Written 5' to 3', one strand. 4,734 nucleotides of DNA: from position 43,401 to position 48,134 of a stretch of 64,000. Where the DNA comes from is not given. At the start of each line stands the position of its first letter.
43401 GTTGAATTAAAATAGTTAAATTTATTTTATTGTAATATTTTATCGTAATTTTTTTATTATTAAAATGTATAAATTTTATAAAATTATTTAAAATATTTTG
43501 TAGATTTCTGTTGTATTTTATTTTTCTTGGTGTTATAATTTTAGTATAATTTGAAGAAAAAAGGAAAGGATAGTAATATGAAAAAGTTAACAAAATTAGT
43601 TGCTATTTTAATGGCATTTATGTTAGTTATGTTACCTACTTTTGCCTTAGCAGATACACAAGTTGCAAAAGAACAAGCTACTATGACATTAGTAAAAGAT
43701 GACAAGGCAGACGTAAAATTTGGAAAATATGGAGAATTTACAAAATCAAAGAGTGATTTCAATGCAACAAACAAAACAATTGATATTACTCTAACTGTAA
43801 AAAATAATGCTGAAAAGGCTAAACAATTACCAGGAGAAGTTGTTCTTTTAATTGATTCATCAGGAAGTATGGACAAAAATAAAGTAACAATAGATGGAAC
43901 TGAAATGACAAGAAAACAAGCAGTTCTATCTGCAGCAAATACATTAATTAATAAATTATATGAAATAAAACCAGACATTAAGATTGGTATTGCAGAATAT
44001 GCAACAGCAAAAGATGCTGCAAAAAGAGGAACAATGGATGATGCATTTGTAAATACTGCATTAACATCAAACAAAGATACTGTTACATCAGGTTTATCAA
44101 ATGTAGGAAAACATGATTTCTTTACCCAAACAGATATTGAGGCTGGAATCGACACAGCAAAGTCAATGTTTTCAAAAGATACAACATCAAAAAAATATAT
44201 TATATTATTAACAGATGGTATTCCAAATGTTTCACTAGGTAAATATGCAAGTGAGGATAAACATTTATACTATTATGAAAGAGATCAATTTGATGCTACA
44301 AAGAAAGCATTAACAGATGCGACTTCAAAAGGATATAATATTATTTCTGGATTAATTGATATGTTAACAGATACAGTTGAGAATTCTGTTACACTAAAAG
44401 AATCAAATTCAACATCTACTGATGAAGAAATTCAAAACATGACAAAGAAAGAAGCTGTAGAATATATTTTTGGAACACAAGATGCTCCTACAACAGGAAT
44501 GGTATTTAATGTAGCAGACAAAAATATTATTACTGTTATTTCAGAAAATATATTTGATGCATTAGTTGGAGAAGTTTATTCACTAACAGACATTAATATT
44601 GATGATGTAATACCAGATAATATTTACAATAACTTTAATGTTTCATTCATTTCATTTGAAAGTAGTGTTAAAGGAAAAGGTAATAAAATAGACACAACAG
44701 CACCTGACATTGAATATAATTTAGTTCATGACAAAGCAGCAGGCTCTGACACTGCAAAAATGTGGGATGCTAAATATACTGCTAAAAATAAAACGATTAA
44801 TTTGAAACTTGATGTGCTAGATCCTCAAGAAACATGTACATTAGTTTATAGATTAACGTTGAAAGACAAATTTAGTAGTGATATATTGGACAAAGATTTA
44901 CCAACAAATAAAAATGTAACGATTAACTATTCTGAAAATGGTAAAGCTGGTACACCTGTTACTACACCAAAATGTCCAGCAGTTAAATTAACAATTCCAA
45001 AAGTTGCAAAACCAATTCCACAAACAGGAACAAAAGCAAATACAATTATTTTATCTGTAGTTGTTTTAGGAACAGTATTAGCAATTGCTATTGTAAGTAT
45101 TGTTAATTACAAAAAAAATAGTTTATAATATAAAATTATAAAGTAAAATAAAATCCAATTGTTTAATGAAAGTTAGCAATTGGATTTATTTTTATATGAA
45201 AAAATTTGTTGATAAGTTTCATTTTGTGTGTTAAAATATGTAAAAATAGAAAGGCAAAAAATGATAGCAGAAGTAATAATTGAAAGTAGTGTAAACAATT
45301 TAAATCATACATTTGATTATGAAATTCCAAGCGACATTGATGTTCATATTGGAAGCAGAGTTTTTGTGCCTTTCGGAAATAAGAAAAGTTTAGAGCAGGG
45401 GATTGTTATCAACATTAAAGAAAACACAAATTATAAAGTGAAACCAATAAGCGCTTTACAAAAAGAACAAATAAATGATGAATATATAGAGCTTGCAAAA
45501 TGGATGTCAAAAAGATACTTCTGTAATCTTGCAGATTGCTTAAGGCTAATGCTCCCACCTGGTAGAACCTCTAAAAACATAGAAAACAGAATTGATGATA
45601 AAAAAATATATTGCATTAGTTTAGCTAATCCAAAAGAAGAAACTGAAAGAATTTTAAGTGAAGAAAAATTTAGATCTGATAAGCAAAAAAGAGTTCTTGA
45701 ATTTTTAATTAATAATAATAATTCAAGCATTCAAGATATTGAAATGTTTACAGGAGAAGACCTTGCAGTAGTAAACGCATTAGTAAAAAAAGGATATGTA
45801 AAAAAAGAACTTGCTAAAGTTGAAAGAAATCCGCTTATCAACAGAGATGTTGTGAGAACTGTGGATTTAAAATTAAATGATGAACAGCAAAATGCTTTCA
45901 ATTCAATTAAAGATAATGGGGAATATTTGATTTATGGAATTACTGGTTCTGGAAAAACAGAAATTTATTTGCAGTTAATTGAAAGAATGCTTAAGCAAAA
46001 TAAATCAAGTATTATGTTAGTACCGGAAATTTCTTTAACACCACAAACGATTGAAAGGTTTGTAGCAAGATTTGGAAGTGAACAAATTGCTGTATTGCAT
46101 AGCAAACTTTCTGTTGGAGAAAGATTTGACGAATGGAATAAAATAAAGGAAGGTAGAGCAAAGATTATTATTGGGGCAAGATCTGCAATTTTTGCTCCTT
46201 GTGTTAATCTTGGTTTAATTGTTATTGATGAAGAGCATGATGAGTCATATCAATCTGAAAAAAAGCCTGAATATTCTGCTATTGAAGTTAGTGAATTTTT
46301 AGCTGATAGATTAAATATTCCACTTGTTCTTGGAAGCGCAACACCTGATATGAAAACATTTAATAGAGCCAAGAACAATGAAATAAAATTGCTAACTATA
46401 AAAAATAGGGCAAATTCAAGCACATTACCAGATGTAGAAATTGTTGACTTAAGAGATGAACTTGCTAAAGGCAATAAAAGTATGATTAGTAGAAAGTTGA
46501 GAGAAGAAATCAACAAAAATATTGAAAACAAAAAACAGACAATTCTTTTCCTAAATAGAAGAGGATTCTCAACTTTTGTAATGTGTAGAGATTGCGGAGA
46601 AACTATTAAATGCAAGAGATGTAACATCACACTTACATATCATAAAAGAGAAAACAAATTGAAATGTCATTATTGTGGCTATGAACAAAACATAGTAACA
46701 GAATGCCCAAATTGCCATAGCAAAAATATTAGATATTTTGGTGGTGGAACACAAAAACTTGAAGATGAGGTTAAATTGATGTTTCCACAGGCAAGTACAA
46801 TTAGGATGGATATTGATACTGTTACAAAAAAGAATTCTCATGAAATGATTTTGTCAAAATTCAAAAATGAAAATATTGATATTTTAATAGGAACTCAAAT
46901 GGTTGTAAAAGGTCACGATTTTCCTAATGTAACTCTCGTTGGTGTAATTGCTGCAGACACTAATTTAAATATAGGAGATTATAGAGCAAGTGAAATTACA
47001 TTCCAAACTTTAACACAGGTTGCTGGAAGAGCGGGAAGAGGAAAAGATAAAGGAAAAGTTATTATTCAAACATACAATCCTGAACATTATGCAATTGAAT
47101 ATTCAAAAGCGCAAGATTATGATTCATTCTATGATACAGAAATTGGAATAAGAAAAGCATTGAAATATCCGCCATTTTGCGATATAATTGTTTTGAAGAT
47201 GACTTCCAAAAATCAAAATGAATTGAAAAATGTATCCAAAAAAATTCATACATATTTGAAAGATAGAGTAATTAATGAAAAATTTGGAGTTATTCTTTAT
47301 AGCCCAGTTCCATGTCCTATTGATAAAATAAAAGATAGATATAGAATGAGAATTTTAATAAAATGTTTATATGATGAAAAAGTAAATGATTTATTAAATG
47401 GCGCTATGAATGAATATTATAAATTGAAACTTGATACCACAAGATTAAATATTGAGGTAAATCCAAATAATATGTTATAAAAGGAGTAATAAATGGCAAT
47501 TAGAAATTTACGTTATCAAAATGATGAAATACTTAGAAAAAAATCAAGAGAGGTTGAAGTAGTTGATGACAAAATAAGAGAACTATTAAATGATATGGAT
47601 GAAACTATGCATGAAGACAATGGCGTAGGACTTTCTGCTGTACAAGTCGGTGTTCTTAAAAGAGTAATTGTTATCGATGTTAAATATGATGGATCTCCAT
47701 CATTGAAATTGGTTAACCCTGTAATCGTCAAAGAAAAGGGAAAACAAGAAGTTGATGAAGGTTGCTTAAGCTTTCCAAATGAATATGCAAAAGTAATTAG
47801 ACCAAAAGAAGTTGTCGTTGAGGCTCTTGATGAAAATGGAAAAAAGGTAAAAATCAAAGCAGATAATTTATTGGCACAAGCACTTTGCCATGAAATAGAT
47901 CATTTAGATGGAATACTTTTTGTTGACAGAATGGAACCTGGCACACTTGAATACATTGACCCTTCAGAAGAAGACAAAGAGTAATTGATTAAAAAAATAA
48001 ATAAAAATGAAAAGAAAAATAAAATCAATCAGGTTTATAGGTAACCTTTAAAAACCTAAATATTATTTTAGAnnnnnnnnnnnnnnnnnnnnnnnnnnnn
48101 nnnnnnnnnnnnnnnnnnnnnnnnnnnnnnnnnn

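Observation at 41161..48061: Conserved 30-nt hairpin-plus-tail motif upstream of both mutS2 and fmt, with a compensatory base-pair change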

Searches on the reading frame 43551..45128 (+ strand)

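Call 12: search_protein_families(library=pfam, proteins=[window:43551-45128:+])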
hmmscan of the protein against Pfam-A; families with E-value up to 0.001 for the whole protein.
window:43551-45128:+ (525 aa): 2 families
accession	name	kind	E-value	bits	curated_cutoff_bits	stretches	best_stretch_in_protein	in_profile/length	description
PF13519.12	VWA_2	-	1.6e-11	45.2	27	1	97-223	1-106/107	von Willebrand factor type A domain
PF00092.34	VWA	-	1.7e-06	28.8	23.8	1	97-229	2-120/174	von Willebrand factor type A domain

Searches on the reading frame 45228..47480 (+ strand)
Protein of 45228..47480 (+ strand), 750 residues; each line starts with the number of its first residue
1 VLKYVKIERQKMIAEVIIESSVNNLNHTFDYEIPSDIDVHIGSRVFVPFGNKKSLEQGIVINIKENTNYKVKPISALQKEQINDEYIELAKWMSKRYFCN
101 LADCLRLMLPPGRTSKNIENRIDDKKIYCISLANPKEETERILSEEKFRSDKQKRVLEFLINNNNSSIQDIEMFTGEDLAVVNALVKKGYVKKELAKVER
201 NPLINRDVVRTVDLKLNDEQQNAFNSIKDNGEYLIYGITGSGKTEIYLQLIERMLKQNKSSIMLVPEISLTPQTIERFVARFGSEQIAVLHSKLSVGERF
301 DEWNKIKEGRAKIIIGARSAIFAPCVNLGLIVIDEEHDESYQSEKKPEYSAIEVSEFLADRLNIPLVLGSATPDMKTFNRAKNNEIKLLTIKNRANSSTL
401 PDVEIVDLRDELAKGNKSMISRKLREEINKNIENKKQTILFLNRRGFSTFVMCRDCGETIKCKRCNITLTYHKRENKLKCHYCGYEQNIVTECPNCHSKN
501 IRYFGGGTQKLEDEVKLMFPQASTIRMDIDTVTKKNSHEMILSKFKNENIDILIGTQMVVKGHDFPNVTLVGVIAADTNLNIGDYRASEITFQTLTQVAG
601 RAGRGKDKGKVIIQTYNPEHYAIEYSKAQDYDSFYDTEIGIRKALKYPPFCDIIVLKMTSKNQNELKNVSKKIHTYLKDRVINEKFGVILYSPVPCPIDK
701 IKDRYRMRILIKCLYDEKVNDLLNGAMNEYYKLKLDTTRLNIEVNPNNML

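Call 12: search_protein_families(library=pfam, proteins=[window:45228-47480:+])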
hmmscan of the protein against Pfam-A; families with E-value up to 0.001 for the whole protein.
window:45228-47480:+ (750 aa): 6 families
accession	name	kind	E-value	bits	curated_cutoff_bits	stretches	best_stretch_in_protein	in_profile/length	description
PF17764.6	PriA_3primeBD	-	9e-24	83.6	22.7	1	15-110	1-96/96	3'DNA-binding domain (3'BD)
PF00270.35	DEAD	-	3.8e-18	66.2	26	1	218-377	2-163/167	DEAD/DEAH box helicase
PF18074.6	PriA_C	-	4.2e-18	66.4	26.9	1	649-746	1-95/95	Primosomal protein N C-terminal domain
PF04851.21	ResIII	-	5.4e-16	59.4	22.5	1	214-374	2-163/164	Type III restriction enzyme, res subunit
PF18319.7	Zn_ribbon_PriA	-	9.3e-12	45.1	26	1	462-487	1-26/27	PriA DNA helicase Cys-rich region (CRR) domain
PF00271.37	Helicase_C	-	3.5e-11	43.8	23.5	1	529-605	45-109/110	Helicase conserved C-terminal domain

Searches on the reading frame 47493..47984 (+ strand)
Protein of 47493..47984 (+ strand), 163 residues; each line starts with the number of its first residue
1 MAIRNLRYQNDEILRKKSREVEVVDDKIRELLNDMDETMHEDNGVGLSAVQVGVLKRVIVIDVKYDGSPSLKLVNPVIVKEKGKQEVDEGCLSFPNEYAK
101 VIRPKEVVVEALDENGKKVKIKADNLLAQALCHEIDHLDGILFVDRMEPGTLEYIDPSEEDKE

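Call 10: find_encoding_contigs(protein=window:47493-47984:+, flank=3000, max_places=10)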
Protein window:47493-47984:+ (163 aa): no gene with exactly this product is on record in the collection.
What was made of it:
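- Tried and rejected: Exact look-up of the window's Def protein: not on record (call 10).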

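Call 12: search_protein_families(library=pfam, proteins=[window:47493-47984:+])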
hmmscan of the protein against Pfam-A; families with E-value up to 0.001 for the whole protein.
window:47493-47984:+ (163 aa): 1 family
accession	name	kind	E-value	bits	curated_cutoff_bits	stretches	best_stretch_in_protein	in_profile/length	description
PF01327.26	Pep_deformylase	-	5.7e-47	159.6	22.8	1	4-149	2-152/156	Polypeptide deformylase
